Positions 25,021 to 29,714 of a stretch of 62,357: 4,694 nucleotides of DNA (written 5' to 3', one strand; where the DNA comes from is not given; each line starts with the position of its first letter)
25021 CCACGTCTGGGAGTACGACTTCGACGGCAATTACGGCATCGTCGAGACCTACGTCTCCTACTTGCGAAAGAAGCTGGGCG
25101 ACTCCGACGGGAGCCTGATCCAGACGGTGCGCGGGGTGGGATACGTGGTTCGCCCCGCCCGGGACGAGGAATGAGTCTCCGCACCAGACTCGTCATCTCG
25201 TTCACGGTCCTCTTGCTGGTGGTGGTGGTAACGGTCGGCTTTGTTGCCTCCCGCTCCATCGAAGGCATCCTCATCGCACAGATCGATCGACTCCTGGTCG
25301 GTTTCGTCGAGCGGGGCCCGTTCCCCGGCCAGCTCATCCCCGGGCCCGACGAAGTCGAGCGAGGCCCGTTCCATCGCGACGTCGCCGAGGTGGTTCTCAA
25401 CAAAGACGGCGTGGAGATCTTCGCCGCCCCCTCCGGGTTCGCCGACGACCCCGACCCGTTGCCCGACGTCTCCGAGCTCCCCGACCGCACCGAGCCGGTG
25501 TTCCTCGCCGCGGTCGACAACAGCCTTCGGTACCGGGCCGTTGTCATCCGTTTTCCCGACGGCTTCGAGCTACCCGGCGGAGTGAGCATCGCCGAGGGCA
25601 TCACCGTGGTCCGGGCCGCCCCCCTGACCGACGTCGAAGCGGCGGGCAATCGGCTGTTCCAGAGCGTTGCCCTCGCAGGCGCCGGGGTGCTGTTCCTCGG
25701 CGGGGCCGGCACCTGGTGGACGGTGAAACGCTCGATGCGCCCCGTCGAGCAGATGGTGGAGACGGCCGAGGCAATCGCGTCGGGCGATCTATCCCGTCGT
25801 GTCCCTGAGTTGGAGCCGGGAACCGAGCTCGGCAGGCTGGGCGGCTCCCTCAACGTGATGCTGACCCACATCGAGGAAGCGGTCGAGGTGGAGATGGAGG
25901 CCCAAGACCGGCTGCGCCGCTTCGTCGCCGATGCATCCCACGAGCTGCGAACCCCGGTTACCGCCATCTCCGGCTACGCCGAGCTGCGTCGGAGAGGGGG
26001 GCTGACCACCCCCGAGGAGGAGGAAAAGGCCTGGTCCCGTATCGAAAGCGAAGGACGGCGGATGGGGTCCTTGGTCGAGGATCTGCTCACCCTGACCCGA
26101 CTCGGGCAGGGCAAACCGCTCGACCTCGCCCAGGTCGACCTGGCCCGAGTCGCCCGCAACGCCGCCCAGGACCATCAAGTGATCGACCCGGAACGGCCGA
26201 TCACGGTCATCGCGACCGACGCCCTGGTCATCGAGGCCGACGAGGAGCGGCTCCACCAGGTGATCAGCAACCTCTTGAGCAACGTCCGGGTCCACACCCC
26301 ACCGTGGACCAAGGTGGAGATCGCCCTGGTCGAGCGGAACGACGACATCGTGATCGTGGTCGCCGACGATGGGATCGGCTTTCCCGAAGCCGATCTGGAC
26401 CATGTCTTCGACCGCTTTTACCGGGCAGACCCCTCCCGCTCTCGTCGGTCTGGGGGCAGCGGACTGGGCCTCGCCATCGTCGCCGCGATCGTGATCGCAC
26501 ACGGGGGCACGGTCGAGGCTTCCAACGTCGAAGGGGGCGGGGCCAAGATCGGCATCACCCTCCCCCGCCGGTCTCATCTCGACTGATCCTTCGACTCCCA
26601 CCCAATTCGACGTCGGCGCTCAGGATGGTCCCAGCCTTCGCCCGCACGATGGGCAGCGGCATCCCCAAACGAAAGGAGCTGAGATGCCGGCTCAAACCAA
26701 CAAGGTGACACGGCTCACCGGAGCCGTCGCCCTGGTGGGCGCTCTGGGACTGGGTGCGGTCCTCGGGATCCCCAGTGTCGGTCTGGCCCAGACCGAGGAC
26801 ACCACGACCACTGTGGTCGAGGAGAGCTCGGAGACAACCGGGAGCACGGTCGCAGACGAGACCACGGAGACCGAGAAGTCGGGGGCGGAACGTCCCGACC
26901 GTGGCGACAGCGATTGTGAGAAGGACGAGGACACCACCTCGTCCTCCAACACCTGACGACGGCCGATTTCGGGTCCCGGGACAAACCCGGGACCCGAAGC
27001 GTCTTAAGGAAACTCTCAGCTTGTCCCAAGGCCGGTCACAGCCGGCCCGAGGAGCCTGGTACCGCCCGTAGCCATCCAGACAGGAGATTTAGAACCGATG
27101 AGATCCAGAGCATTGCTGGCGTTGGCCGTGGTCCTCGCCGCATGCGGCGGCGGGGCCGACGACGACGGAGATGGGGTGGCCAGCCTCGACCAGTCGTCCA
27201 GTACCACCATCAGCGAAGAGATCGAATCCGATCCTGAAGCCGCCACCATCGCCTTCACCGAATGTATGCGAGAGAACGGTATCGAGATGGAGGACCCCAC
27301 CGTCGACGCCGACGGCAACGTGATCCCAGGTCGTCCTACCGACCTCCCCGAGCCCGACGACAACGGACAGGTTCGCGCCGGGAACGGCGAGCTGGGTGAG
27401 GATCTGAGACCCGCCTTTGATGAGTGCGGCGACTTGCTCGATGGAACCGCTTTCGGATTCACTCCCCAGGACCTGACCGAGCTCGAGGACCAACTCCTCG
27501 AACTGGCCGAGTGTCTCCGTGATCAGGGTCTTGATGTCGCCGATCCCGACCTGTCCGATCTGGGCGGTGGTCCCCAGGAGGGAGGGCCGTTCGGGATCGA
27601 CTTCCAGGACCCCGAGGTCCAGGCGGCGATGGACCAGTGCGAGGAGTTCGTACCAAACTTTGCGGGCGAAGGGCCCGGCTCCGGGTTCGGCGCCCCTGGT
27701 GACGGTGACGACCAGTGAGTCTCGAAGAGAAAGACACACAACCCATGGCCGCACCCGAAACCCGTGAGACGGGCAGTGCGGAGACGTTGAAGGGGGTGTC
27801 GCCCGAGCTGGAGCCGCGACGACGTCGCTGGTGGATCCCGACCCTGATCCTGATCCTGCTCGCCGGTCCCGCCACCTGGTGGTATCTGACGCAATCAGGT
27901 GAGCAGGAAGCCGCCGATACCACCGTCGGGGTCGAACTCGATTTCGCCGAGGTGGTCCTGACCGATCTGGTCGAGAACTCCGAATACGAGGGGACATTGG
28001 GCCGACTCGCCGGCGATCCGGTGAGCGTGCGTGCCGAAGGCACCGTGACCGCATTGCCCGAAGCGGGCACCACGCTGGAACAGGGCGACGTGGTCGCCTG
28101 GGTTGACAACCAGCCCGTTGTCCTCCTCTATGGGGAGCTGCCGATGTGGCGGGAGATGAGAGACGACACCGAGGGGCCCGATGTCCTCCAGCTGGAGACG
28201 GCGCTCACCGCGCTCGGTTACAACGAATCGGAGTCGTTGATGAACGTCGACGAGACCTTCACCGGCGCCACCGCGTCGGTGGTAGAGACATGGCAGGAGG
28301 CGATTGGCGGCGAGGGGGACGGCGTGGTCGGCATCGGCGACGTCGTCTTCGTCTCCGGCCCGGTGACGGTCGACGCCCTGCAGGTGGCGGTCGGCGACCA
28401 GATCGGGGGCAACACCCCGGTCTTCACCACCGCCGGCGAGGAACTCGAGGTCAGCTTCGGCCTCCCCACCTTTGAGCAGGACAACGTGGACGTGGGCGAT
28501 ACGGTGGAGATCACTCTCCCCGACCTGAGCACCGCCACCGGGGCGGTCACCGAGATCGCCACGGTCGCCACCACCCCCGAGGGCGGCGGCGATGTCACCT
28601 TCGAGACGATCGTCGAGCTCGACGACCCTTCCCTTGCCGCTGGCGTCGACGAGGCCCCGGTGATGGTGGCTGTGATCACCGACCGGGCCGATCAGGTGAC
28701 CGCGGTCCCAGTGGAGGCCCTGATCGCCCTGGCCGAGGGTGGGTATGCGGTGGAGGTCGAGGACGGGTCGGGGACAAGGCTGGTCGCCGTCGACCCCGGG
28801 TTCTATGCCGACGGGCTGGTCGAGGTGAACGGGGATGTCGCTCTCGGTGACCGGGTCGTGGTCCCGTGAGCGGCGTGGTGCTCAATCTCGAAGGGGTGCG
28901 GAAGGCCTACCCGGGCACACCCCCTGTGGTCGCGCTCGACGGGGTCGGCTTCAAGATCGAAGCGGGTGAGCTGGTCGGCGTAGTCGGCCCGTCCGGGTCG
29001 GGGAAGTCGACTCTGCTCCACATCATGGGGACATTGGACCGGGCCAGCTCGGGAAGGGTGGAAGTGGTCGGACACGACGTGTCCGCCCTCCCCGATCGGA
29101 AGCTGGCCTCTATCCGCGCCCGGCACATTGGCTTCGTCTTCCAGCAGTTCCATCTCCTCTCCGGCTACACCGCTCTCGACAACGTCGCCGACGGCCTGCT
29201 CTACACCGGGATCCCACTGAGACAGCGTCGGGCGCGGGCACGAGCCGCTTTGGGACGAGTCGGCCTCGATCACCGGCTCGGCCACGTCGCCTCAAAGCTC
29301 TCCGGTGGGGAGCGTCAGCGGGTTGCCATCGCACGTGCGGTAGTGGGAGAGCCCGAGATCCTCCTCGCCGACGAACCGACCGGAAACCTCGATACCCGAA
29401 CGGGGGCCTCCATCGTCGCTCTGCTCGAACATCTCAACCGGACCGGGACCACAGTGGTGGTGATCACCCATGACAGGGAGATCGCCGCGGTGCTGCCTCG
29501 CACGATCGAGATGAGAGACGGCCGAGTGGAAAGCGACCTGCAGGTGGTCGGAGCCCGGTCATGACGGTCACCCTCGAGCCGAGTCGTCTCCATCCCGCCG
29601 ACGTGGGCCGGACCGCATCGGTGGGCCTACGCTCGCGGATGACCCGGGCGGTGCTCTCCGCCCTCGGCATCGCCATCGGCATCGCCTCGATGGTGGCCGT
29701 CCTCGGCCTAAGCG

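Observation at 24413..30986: A local two-component regulon readable from the DNA: five 11-bp-period box arrays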

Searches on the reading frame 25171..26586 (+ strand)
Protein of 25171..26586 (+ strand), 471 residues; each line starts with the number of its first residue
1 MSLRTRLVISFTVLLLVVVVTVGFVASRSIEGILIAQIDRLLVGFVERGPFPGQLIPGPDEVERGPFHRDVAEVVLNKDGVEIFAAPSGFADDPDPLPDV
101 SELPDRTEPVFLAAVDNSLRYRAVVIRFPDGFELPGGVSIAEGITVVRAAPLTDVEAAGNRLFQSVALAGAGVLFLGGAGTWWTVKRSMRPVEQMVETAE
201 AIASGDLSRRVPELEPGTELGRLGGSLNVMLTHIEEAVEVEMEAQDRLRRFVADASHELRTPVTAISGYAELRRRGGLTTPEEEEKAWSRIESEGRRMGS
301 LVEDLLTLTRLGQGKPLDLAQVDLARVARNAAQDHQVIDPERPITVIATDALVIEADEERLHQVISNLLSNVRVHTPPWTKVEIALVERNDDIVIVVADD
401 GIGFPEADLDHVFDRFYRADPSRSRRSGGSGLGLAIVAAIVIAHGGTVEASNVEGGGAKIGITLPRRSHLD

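Call 4: search_protein_families(library=pfam, proteins=[window:25171-26586:+])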
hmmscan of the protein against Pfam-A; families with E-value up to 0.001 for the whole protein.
window:25171-26586:+ (471 aa): 3 families
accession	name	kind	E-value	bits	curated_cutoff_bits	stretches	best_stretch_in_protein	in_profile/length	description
PF02518.31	HATPase_c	-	1.2e-28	100.2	26.4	1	357-467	2-110/111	Histidine kinase-, DNA gyrase B-, and HSP90-like ATPase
PF00512.31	HisKA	-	2.3e-20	72.9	26.9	1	248-314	2-66/66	His Kinase A (phospho-acceptor) domain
PF00672.30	HAMP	-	1.7e-14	54.3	25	1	183-236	1-53/53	HAMP domain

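Call 5: find_related_loci(query=window:25171-26586:+, collection=genome_contigs, flank=10000)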
Query window:25171-26586:+ (471 aa) in genome_contigs; peptide patterns used: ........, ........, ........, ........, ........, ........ (x = any residue, [..] = any of these).
599 stretches matched a pattern (row limit reached: there are more); 291 encode a relative of the query (tblastn E <= 1e-3); the best 80 are kept; 80 distinct loci.
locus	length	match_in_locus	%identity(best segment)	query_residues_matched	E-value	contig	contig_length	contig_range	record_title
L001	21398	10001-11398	71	1-469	0e+0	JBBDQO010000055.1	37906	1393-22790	MAG: Acidimicrobiia bacterium isolate LejiaC_64_14 Lejia_C_2513_length_37906_cov_7, whole genome shotgun sequence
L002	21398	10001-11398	70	1-469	0e+0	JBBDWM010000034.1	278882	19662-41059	MAG: Acidimicrobiia bacterium isolate LejiaD_63_54 Lejia_D_60_length_278882_cov_32, whole genome shotgun sequence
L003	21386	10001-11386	71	1-465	0e+0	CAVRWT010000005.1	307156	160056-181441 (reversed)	MAG: uncultured Acidobacteriota bacterium isolate MFD02242.bin.2.214 genome assembly, contig: contig_17941, whole genome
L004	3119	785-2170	60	1-464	2e-178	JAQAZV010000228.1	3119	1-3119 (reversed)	MAG: Acidimicrobiia bacterium isolate MAG_302_bin-54 302_bin-54_ctg-228, whole genome shotgun sequence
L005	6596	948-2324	61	1-466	4e-163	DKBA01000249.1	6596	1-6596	MAG TPA_asm: Acidimicrobiia bacterium UBA6912 UBA6912_contig_46244, whole genome shotgun sequence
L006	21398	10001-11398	59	1-468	2e-160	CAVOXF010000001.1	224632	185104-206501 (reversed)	MAG: uncultured Actinomycetota bacterium isolate MFD09964.bin.1.174 genome assembly, contig: contig_13776, whole genome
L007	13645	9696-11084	60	1-465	1e-159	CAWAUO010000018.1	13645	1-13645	MAG: uncultured Actinomycetota bacterium isolate MFD03804.bin.3.97 genome assembly, contig: contig_63855, whole genome s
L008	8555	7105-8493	60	1-465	5e-159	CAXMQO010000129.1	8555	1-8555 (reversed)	MAG: uncultured Saprospiraceae bacterium isolate 07C-BC-St07_bin.8.orig genome assembly, contig: k141_3533839, whole gen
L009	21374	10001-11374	58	1-460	6e-156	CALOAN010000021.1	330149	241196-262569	MAG: uncultured actinomycete isolate LOGT_bin.0024 genome assembly, contig: contig_48195, whole genome shotgun sequence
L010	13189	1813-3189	56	1-467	2e-153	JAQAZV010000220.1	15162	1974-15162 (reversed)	MAG: Acidimicrobiia bacterium isolate MAG_302_bin-54 302_bin-54_ctg-220, whole genome shotgun sequence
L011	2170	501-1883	57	1-467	4e-164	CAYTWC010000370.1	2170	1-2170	MAG TPA_asm: uncultured Acidimicrobiaceae bacterium isolate SRP334346_co1_33 genome assembly, contig: NODE_45462_length_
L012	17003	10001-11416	55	1-471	3e-146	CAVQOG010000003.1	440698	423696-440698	MAG: uncultured Acidimicrobiia bacterium isolate MFD09964.bin.1.292 genome assembly, contig: contig_12072, whole genome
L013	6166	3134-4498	60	1-465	4e-136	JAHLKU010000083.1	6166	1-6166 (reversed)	MAG: Actinomycetota bacterium isolate MAG32 NODE_11243_length_6166_cov_2257.830797, whole genome shotgun sequence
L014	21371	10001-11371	48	1-465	2e-114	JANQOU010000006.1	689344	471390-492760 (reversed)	MAG: Acidimicrobiia bacterium isolate IP29b_bin.142 k99_1590391, whole genome shotgun sequence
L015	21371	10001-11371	46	1-465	2e-101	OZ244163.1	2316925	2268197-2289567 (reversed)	MAG: Acidimicrobiia bacterium isolate 02410910-748f-45c8-bed7-79461f43977d genome assembly, chromosome: 1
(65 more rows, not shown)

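Call 14: search_protein_families(library=ncbifam, proteins=[window:25171-26586:+], max_evalue=0.00001)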
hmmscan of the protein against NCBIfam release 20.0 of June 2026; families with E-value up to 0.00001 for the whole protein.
window:25171-26586:+ (471 aa): 80 families (the best 25 are shown)
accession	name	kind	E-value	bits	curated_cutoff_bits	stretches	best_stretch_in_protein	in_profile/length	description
NF040691.1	MtrAB_MtrB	equivalog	4.9e-60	204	450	1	151-469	175-495/507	MtrAB system histidine kinase MtrB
NF033092.0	HK_WalK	equivalog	3.2e-59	201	725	1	247-465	371-593/594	cell wall metabolism sensor histidine kinase WalK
TIGR01386.1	cztS_silS_copS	subfamily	8.6e-59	199.7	292.55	1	156-462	156-454/457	heavy metal sensor histidine kinase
NF046044.1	PnpS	equivalog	3.8e-58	197.4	400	1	250-465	172-390/390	two-component system histidine kinase PnpS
TIGR02966.1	phoR_proteo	equivalog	1.2e-53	182.2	334.2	1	245-459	110-328/333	phosphate regulon sensor histidine kinase PhoR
NF007007.0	PRK09470.1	equivalog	6.8e-47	160.4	486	1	182-466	186-459/463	envelope stress sensor histidine kinase CpxA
NF041735.1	hist_kin_RppB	equivalog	1.7e-44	152.3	400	1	247-465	215-438/438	two-component system sensor histidine kinase RppB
NF008312.0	PRK11100.1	equivalog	7e-43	147.1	356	1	155-467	177-475/477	two-component system sensor histidine kinase CreC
NF007837.0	PRK10549.1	equivalog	8.3e-43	146.8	603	1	176-469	176-461/466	envelope stress sensor histidine kinase BaeS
NF007898.0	PRK10604.1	equivalog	3.9e-42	144.9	478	1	190-469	162-426/433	two-component system sensor histidine kinase RstB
NF012163.2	BaeS_SmeS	equivalog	1.7e-41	142.7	500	1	180-465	180-457/457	sensor histidine kinase efflux regulator BaeS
NF041880.1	EPS_EpsF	equivalog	2e-40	138.7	900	1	181-464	205-491/492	response regulator EpsF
NF007345.0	PRK09835.1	subfamily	1.2e-39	136.3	423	1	184-467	205-481/482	Cu(+)/Ag(+) sensor histidine kinase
NF045900.1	HisKinCpxALeg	equivalog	6.5e-38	130.6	800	1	190-465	178-450/451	two-component system sensor histidine kinase CpxA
NF008235.0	PRK11006.1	equivalog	8.4e-38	130.3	390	1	247-467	203-424/431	phosphate regulon sensor histidine kinase PhoR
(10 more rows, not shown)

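Call 46: search_solved_structures(query=window:25171-26586:+, max_evalue=1e-10)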
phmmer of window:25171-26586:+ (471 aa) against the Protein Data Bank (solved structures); distinct sequences matched with E-value up to 1e-10: 40.
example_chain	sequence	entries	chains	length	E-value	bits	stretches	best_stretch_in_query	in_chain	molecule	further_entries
4i5s_A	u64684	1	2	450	8.1e-35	123.9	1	224-468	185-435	Putative histidine kinase CovS; VicK-like protein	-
5c93_A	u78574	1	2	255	4.1e-34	121.6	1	246-467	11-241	Histidine kinase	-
4u7n_A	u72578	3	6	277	4.1e-34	121.6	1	245-467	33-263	Histidine protein kinase sensor protein | Histidine kinase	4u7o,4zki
4biu_A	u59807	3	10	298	4.3e-32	114.9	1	190-466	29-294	SENSOR PROTEIN CPXA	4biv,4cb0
4biw_A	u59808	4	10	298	1.4e-31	113.2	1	190-466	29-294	SENSOR PROTEIN CPXA | Sensor histidine kinase CpxA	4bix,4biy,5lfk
4biz_A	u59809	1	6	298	5.5e-31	111.3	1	190-466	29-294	SENSOR PROTEIN CPXA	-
6paj_A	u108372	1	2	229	3.8e-29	105.2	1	249-466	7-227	Sensor protein SrrB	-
4jas_A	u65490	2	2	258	3.3e-27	98.8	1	234-466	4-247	Histidine kinase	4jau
5uht_A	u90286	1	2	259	2.1e-26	96.1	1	232-466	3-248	Sensor histidine kinase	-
2c2a_A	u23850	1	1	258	3.4e-26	95.5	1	234-466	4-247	SENSOR HISTIDINE KINASE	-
3dge_A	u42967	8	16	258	3.5e-26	95.4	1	234-466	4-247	Sensor protein | Histidine kinase | Sensor histidine kinase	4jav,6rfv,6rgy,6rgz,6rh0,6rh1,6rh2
3sl2_A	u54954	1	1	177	1e-25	93.9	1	351-468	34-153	Sensor histidine kinase yycG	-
6azr_A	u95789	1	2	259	1.1e-25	93.8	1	232-466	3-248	Sensor histidine kinase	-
7zp0_A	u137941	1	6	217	1.2e-25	93.6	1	252-465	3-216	Sensor protein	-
6rh7_A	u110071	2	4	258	8.7e-25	90.8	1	234-466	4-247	Sensor histidine kinase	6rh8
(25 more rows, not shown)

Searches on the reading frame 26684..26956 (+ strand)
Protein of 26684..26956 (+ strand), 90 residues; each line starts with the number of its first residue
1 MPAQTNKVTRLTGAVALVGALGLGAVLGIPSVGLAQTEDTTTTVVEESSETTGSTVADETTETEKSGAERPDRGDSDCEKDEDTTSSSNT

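Call 4: search_protein_families(library=pfam, proteins=[window:26684-26956:+])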
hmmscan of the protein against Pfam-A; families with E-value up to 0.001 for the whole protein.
window:26684-26956:+ (90 aa): 0 families

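Call 14: search_protein_families(library=ncbifam, proteins=[window:26684-26956:+], max_evalue=0.00001)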
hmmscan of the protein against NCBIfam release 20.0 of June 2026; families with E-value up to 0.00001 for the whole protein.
window:26684-26956:+ (90 aa): 0 families

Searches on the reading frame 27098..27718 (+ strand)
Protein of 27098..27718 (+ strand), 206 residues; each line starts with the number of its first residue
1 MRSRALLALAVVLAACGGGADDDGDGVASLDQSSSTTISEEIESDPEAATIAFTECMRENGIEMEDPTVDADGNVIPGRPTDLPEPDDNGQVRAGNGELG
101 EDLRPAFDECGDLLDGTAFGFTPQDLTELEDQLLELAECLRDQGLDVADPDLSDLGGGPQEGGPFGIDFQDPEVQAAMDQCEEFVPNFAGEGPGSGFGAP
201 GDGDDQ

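Call 4: search_protein_families(library=pfam, proteins=[window:27098-27718:+])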
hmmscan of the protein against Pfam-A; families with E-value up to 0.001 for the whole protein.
window:27098-27718:+ (206 aa): 0 families

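Call 14: search_protein_families(library=ncbifam, proteins=[window:27098-27718:+], max_evalue=0.00001)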
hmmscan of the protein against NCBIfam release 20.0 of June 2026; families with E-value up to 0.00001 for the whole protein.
window:27098-27718:+ (206 aa): 0 families

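Call 29: search_protein_families(library=pfam, proteins=[window:27098-27718:+], max_evalue=0.01)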
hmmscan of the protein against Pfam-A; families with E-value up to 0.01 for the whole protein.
window:27098-27718:+ (206 aa): 0 families

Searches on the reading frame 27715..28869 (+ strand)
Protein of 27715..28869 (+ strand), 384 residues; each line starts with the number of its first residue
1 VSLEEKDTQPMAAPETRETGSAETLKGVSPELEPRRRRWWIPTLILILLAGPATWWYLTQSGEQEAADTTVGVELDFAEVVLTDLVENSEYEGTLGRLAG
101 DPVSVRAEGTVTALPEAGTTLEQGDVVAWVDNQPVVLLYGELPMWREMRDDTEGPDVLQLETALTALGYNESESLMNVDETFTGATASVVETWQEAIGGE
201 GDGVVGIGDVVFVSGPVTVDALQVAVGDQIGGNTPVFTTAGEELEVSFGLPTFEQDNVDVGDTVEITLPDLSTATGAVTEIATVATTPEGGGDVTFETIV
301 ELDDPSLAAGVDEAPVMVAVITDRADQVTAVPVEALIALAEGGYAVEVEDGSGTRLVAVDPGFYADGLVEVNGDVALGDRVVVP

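Call 4: search_protein_families(library=pfam, proteins=[window:27715-28869:+])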
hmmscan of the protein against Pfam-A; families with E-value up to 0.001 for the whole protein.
window:27715-28869:+ (384 aa): 1 family
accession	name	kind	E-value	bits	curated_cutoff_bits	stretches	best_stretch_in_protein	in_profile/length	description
PF01471.23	PG_binding_1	-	1e-06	29.3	23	1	154-206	2-50/57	Putative peptidoglycan binding domain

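Call 14: search_protein_families(library=ncbifam, proteins=[window:27715-28869:+], max_evalue=0.00001)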
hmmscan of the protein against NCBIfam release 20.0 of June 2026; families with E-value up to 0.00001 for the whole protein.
window:27715-28869:+ (384 aa): 1 family
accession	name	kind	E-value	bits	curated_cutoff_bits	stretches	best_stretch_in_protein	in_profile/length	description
TIGR01730.1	RND_mfp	subfamily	4.9e-06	25.7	94.9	0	218-383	144-307/322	efflux RND transporter periplasmic adaptor subunit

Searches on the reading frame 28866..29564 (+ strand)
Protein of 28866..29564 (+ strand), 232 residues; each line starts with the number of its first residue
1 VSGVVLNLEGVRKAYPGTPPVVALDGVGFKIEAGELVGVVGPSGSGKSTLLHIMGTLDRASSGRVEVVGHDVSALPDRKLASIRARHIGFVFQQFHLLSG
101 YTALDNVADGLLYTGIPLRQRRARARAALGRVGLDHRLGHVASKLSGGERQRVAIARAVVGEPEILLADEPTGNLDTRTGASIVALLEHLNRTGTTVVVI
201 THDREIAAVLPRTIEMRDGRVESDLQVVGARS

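Call 4: search_protein_families(library=pfam, proteins=[window:28866-29564:+])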
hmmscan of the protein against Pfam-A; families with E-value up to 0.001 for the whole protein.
window:28866-29564:+ (232 aa): 3 families
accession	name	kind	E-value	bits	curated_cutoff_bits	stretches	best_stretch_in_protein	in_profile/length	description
PF00005.33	ABC_tran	-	2.8e-33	115.8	25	1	24-172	1-136/137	ABC transporter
PF13304.12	AAA_21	-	5.2e-06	27.2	27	0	37-57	2-22/304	AAA domain, putative AbiEii toxin, Type IV TA system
PF02463.25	SMC_N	-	0.00069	19.5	40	0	144-214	136-209/220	RecF/RecN/SMC N terminal domain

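Call 14: search_protein_families(library=ncbifam, proteins=[window:28866-29564:+], max_evalue=0.00001)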
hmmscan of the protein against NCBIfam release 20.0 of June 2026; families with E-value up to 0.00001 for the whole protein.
window:28866-29564:+ (232 aa): 186 families (the best 25 are shown)
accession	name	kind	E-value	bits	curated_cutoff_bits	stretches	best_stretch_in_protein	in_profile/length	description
TIGR02211.1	LolD_lipo_ex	equivalog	4.8e-68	229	307.75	1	6-221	2-219/221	lipoprotein-releasing ABC transporter ATP-binding protein LolD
NF007826.0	PRK10535.1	equivalog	3.9e-67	227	966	1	5-224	4-224/648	macrolide ABC transporter ATP-binding protein/permease MacB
NF008639.0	PRK11629.1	equivalog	4.9e-66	222.5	360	1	23-230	25-233/234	lipoprotein-releasing ABC transporter ATP-binding protein LolD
TIGR02673.1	FtsE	equivalog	1.4e-63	214.4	264.85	1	6-219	2-213/214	cell division ATP-binding protein FtsE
NF007879.0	PRK10584.1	equivalog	4.9e-59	199.8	336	1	21-222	23-225/228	putative ABC transporter ATP-binding protein YbbA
NF038007.1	ABC_ATP_DarD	equivalog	3.9e-58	196.5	375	1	21-220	18-217/218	darobactin export ABC transporter ATP-binding protein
TIGR02982.1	heterocyst_DevA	subfamily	3.6e-55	186.9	295.8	1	24-221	21-219/220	ABC exporter ATP-binding subunit, DevA family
TIGR03608.1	L_ocin_972_ABC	subfamily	8.1e-54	182.2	254.85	1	22-216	12-206/206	putative bacteriocin export ABC transporter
TIGR02315.1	ABC_phnC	equivalog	1.7e-46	158.7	266.1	1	6-221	2-224/243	phosphonate ABC transporter ATP-binding protein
NF007027.0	PRK09493.1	equivalog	2e-44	151.7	379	1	20-224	13-217/240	glutamine ABC transporter ATP-binding protein GlnQ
TIGR02314.1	ABC_MetN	equivalog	5.1e-43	147.4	499.7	1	10-208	6-205/343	methionine ABC transporter ATP-binding protein MetN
TIGR00968.1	3a0106s01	subfamily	1e-42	146.3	342.75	1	21-222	13-210/237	sulfate ABC transporter ATP-binding protein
TIGR03265.1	PhnT2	equivalog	2e-42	145.7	457.7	1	6-222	5-214/353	putative 2-aminoethylphosphonate ABC transporter ATP-binding protein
NF006987.0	PRK09452.1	equivalog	1.9e-41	142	482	1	4-224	16-229/378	spermidine/putrescine ABC transporter ATP-binding protein PotA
NF040933.2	ABC_arch_GlcV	equivalog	3.7e-41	141.2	450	1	6-205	3-203/357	glucose ABC transporter ATP-binding protein GlcV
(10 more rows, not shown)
